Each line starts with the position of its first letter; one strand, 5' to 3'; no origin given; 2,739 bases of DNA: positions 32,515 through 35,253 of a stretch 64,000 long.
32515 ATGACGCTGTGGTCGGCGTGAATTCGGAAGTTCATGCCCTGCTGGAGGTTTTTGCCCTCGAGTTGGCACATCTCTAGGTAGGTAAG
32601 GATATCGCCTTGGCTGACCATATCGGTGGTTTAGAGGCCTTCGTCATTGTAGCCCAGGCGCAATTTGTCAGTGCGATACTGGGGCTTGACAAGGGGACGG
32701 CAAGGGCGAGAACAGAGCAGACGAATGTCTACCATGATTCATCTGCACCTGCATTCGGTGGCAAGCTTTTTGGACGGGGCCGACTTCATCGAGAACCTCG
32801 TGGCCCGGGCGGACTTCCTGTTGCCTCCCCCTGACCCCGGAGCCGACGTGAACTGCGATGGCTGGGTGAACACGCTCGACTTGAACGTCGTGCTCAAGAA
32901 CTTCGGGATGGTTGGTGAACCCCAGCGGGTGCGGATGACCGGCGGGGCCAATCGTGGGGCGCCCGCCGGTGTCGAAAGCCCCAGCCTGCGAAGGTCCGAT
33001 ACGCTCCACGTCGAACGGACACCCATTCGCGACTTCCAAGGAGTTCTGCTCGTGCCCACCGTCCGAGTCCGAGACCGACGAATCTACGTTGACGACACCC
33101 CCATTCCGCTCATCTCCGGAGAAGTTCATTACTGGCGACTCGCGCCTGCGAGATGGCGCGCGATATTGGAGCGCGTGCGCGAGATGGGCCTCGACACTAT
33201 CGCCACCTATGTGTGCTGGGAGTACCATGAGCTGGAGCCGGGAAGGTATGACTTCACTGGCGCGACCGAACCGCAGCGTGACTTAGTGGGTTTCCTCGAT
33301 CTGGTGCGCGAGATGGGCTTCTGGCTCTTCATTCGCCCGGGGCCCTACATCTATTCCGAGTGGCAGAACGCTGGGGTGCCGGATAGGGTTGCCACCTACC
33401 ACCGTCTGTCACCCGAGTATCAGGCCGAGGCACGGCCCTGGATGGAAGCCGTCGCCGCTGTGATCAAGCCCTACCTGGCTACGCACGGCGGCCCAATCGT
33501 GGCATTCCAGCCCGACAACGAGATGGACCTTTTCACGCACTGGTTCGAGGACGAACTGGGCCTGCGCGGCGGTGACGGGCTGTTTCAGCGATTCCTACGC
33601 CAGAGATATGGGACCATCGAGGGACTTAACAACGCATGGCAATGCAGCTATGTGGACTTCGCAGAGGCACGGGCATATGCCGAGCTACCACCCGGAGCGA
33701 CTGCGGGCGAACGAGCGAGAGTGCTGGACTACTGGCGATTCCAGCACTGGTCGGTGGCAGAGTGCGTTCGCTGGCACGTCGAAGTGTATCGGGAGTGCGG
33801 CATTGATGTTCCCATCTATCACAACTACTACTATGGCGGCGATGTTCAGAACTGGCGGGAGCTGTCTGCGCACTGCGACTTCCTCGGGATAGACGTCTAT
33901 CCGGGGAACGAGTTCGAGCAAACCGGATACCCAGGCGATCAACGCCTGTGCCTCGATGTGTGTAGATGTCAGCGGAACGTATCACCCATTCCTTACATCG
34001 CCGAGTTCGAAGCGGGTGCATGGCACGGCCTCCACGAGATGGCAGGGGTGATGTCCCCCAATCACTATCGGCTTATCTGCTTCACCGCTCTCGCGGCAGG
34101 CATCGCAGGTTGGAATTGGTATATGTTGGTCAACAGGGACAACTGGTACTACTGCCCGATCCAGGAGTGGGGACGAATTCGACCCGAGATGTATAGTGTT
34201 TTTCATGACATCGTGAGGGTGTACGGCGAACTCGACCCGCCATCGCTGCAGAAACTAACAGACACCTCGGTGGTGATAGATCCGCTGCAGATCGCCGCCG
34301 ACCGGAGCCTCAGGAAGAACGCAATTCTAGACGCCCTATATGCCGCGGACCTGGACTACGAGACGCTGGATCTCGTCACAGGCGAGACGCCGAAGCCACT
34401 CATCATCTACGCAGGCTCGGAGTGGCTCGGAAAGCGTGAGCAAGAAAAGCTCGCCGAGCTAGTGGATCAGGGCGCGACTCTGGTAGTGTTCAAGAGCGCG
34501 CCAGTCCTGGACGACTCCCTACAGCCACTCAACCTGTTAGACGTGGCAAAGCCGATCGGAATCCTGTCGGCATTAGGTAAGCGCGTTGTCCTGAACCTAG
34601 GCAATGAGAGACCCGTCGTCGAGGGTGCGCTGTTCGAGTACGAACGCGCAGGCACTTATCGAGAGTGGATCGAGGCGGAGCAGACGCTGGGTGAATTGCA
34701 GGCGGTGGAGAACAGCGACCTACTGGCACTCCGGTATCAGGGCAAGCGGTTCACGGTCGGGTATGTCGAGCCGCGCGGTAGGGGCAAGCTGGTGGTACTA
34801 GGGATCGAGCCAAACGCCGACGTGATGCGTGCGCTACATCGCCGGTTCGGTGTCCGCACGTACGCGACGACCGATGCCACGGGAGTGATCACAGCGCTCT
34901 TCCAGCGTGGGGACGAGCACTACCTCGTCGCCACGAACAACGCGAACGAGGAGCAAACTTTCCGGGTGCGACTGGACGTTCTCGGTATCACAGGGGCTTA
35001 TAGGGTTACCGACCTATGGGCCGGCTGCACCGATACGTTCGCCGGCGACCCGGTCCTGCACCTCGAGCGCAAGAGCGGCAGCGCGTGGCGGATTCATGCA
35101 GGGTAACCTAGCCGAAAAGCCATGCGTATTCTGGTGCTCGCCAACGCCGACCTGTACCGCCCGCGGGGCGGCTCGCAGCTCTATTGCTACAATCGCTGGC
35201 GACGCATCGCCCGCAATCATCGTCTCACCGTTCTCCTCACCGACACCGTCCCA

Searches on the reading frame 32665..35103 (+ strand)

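Call 4: search_protein_families(library=pfam, proteins=[window:32665-35103:+], max_evalue=1)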
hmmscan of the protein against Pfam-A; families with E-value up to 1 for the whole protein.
window:32665-35103:+ (813 aa): 6 families
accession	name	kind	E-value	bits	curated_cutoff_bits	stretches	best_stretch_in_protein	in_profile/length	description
PF01301.25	Glyco_hydro_35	-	2.8e-40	139.3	27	1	140-288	2-151/319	Glycosyl hydrolases family 35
PF02449.21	Glyco_hydro_42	-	5.6e-22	79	21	1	162-487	10-336/376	Beta-galactosidase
PF22369.2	GLMA_2nd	-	7.5e-08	32.6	27.7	1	550-626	18-98/138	GLMA-like, second domain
PF17801.7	Melibiase_C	-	5.9e-05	23.5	22.9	1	750-794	15-55/71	Alpha galactosidase C-terminal beta sandwich domain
PF14258.12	DUF4350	-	0.0001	23.1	30.4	1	566-713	28-158/181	Domain of unknown function (DUF4350)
PF02811.25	PHP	-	0.045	14.5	26.4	1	26-49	1-24/164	PHP domain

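Call 6: search_protein_families(library=ncbifam, proteins=[window:32665-35103:+], max_evalue=1)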
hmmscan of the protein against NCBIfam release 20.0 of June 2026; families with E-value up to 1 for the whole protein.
window:32665-35103:+ (813 aa): 5 families
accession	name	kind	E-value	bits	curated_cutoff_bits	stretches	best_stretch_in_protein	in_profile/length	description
NF041127.1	exo_beta_glucsam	equivalog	7e-48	163.3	1500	3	137-246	7-116/782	exo-beta-D-glucosaminidase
NF051902.1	GH35_fam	subfamily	2.6e-05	23.1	500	1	138-198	10-71/510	GH35 family beta-galactosidase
NF005298.0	PRK06826.1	equivalog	0.24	9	1260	1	23-50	4-31/1151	DNA polymerase III subunit alpha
TIGR01388.1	rnd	equivalog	0.26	10.5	298.95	1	534-601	47-119/363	ribonuclease D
TIGR00594.1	polc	superfamily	0.28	9.1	434.35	1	25-50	2-27/1022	DNA polymerase III subunit alpha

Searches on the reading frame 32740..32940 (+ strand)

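Call 7: search_protein_families(library=pfam, proteins=[window:32740-32940:+], max_evalue=10)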
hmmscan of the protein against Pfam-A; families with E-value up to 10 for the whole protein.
window:32740-32940:+ (67 aa): 2 families
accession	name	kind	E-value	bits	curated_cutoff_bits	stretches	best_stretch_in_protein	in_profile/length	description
PF02811.25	PHP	-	0.0019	19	26.4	1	1-24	1-24/164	PHP domain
PF00404.24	Dockerin_1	-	0.013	16.1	22.9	1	35-53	36-54/57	Dockerin type I domain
